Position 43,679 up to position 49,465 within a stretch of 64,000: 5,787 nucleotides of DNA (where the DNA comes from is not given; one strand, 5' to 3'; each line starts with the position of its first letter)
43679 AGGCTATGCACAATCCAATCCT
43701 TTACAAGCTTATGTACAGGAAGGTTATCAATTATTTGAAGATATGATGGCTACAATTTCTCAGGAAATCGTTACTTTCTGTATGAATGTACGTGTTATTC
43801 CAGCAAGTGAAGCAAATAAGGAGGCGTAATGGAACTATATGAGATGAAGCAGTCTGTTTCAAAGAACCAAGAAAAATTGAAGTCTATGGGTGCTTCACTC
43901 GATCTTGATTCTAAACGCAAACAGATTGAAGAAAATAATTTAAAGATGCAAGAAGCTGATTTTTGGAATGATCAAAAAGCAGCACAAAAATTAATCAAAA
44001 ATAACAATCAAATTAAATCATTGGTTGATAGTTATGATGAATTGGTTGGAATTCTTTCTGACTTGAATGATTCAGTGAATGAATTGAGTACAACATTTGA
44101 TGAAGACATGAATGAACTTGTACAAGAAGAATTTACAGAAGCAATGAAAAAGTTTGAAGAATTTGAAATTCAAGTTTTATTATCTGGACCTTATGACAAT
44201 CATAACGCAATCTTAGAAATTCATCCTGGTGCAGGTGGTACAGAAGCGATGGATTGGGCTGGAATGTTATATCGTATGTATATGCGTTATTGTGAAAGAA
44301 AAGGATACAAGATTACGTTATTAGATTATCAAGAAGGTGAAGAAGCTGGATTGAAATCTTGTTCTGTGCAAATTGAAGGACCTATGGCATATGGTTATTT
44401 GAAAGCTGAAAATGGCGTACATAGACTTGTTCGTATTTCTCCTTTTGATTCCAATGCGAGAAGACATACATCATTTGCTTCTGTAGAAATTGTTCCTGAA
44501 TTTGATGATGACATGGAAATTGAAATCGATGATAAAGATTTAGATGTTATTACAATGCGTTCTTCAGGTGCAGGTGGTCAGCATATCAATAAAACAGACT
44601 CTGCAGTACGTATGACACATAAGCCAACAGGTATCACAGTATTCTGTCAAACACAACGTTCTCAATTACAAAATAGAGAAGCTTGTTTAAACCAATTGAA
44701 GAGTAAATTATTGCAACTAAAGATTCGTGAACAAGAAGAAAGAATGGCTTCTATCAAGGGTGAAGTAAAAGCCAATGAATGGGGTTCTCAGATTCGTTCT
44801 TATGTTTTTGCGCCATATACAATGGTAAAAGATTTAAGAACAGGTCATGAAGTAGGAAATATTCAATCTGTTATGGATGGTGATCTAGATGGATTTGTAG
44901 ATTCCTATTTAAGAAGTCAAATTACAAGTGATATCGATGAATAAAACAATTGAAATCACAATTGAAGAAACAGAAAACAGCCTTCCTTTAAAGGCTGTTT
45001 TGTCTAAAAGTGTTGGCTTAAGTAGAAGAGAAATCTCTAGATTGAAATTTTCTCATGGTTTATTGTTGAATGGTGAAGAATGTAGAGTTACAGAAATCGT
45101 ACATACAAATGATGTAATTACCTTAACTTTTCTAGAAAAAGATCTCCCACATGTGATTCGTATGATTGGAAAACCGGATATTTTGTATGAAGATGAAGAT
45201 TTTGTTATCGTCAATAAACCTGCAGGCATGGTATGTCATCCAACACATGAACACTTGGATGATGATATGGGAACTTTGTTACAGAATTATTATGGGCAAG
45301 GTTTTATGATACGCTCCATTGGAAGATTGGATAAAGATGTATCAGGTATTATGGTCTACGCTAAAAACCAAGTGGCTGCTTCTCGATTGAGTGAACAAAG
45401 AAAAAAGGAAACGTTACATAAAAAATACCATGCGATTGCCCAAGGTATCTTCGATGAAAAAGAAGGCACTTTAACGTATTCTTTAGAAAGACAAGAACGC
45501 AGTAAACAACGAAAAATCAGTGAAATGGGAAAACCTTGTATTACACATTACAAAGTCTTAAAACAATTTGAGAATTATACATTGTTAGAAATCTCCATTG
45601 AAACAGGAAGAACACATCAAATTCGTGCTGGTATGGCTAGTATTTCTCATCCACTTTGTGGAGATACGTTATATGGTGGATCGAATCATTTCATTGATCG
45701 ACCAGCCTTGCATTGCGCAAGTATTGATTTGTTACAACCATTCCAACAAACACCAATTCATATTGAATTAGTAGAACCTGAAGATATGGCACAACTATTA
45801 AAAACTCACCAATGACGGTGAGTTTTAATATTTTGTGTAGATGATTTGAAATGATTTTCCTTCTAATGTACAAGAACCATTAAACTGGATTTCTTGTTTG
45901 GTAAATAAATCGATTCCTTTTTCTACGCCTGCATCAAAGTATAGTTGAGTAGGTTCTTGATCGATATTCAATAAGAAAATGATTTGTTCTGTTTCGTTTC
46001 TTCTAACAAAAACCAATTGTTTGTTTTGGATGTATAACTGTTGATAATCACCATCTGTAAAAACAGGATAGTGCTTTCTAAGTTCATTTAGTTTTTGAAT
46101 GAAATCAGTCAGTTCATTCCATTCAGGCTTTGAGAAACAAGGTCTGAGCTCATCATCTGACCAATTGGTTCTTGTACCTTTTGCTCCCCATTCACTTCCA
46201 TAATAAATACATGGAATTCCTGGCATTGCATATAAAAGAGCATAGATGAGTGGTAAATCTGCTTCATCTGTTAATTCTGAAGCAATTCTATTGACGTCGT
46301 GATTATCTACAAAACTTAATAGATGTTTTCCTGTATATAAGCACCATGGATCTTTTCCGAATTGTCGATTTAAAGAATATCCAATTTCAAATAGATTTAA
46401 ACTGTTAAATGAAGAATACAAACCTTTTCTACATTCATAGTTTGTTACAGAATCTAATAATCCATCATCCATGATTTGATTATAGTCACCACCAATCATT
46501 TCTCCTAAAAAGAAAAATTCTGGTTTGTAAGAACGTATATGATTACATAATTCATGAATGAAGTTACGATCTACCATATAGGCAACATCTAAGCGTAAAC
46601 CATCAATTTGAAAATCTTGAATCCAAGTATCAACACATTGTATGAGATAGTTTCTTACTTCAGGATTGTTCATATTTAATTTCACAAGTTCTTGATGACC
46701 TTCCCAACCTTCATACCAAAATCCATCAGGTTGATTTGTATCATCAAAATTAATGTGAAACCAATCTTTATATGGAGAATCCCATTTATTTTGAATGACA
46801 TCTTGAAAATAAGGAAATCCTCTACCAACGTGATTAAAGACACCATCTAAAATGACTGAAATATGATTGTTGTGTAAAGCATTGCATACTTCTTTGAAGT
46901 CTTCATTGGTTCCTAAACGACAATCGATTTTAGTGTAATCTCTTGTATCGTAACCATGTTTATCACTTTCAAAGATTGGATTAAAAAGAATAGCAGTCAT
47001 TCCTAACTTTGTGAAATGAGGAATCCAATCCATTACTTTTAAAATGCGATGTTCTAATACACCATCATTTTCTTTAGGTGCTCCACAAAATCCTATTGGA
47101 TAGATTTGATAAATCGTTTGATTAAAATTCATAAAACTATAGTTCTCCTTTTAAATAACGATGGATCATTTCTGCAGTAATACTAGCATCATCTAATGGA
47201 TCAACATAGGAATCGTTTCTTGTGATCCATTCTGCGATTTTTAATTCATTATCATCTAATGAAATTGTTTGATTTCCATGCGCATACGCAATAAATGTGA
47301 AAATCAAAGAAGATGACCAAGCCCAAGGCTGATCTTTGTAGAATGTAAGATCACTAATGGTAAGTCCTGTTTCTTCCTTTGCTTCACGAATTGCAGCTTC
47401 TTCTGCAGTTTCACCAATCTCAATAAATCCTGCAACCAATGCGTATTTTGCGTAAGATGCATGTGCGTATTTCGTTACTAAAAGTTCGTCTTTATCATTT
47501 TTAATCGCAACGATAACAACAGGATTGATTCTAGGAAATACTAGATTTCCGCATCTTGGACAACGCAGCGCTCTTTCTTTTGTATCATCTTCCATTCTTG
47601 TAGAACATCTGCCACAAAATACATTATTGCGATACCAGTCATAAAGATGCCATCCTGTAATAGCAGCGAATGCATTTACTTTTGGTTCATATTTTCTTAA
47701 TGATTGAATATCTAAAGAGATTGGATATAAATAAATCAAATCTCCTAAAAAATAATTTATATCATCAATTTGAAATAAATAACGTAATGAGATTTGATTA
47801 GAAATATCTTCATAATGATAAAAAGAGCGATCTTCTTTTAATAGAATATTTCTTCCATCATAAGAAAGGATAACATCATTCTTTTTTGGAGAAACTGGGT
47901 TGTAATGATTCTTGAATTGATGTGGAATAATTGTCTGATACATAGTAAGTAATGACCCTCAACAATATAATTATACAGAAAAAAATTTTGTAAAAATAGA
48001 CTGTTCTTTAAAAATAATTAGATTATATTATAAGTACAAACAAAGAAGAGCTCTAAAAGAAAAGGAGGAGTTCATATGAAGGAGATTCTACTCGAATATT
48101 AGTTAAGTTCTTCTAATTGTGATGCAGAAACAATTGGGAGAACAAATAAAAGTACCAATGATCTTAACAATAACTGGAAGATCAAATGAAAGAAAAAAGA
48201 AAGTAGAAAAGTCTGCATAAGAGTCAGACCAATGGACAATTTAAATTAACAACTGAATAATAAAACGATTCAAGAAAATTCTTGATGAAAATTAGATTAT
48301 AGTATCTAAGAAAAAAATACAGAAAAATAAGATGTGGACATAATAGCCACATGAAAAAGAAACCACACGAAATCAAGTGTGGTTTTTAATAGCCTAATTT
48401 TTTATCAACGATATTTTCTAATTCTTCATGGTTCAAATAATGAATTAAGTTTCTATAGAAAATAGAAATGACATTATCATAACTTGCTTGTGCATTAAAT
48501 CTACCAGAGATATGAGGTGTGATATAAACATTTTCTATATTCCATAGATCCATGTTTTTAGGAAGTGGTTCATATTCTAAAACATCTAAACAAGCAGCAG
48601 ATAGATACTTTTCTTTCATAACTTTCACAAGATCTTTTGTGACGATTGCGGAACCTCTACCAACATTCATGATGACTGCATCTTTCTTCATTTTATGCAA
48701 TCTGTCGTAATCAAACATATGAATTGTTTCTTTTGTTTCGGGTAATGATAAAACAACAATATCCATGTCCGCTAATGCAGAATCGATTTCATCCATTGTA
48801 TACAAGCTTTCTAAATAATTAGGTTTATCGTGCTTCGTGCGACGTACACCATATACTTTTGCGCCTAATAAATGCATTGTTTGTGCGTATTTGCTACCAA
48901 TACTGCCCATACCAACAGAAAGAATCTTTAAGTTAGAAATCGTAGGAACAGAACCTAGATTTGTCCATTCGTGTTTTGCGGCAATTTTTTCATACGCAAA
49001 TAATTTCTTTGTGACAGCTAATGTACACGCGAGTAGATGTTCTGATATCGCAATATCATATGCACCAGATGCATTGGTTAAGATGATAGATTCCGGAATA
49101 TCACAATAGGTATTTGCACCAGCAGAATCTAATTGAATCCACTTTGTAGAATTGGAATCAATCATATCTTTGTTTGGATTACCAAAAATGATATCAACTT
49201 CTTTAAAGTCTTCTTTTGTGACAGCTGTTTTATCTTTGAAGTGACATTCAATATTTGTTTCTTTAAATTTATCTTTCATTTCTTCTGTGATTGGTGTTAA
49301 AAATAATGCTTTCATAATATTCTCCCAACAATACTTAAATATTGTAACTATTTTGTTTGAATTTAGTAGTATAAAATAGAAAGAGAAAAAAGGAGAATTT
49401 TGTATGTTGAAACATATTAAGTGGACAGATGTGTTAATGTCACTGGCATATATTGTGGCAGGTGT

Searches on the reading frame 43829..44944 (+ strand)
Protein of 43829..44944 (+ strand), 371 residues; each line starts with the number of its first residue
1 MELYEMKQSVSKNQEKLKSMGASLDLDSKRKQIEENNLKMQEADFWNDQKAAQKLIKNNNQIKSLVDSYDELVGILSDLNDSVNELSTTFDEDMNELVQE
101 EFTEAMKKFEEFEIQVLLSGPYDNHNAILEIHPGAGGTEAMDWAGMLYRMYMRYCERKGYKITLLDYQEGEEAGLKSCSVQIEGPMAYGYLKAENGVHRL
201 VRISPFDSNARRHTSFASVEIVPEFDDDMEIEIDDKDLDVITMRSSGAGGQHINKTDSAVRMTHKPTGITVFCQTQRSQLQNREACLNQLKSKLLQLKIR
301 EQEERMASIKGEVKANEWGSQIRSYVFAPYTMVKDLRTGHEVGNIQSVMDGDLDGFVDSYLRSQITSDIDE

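Call 43: search_protein_families(library=pfam, proteins=[window:43829-44944:+], max_evalue=0.00001)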
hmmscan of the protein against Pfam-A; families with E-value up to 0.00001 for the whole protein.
window:43829-44944:+ (371 aa): 2 families
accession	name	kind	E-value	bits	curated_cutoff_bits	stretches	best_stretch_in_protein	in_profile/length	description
PF03462.23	PCRF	-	4.9e-64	216.2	24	1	30-219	2-194/194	PCRF domain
PF00472.26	RF-1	-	7.7e-39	132.7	35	1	228-337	2-116/116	RF-1 domain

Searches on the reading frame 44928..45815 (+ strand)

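Call 44: search_protein_families(library=pfam, proteins=[window:44928-45815:+], max_evalue=0.00001)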
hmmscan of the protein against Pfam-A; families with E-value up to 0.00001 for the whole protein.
window:44928-45815:+ (295 aa): 1 family
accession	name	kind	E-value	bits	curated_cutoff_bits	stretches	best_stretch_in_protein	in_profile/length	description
PF00849.27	PseudoU_synth_2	-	1.1e-36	126.8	26.8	1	91-237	1-151/152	RNA pseudouridylate synthase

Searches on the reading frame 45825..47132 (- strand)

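Call 44: search_protein_families(library=pfam, proteins=[window:45825-47132:-], max_evalue=0.00001)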
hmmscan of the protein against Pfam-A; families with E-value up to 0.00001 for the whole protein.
window:45825-47132:- (435 aa): 1 family
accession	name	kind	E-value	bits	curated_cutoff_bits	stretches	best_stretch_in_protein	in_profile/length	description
PF00128.31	Alpha-amylase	-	6.4e-51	174.4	22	1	9-326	1-365/446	Alpha amylase, catalytic domain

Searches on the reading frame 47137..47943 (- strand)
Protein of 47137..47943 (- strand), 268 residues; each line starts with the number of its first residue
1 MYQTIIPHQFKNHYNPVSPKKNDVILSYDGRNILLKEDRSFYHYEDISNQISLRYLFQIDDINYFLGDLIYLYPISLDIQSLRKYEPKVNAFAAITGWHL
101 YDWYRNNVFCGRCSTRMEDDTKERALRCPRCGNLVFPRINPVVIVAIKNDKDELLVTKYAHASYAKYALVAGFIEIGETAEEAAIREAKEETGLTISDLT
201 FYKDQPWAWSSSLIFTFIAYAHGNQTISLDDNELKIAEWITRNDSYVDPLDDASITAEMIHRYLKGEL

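Call 44: search_protein_families(library=pfam, proteins=[window:47137-47943:-], max_evalue=0.00001)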
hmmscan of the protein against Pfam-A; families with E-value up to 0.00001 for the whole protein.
window:47137-47943:- (268 aa): 2 families
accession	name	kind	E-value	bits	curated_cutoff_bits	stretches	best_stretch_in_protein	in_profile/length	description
PF00293.34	NUDIX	-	9.5e-18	64.9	21.1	1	141-261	4-132/134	NUDIX domain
PF09297.16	Zn_ribbon_NUD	-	5.5e-08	32.8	24.8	1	105-136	1-32/32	NADH pyrophosphatase zinc ribbon domain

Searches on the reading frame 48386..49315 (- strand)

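Call 44: search_protein_families(library=pfam, proteins=[window:48386-49315:-], max_evalue=0.00001)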
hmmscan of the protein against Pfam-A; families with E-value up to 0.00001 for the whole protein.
window:48386-49315:- (309 aa): 3 families
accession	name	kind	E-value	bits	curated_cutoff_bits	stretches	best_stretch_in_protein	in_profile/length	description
PF02826.25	2-Hacid_dh_C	-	1e-44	152.5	25.1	1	96-270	2-178/178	D-isomer specific 2-hydroxyacid dehydrogenase, NAD binding domain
PF03446.21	NAD_binding_2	-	1e-06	29.3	21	1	131-238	2-112/161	NAD binding domain of 6-phosphogluconate dehydrogenase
PF00389.36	2-Hacid_dh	-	2.7e-06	27.6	24.6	1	4-303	2-133/134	D-isomer specific 2-hydroxyacid dehydrogenase, catalytic domain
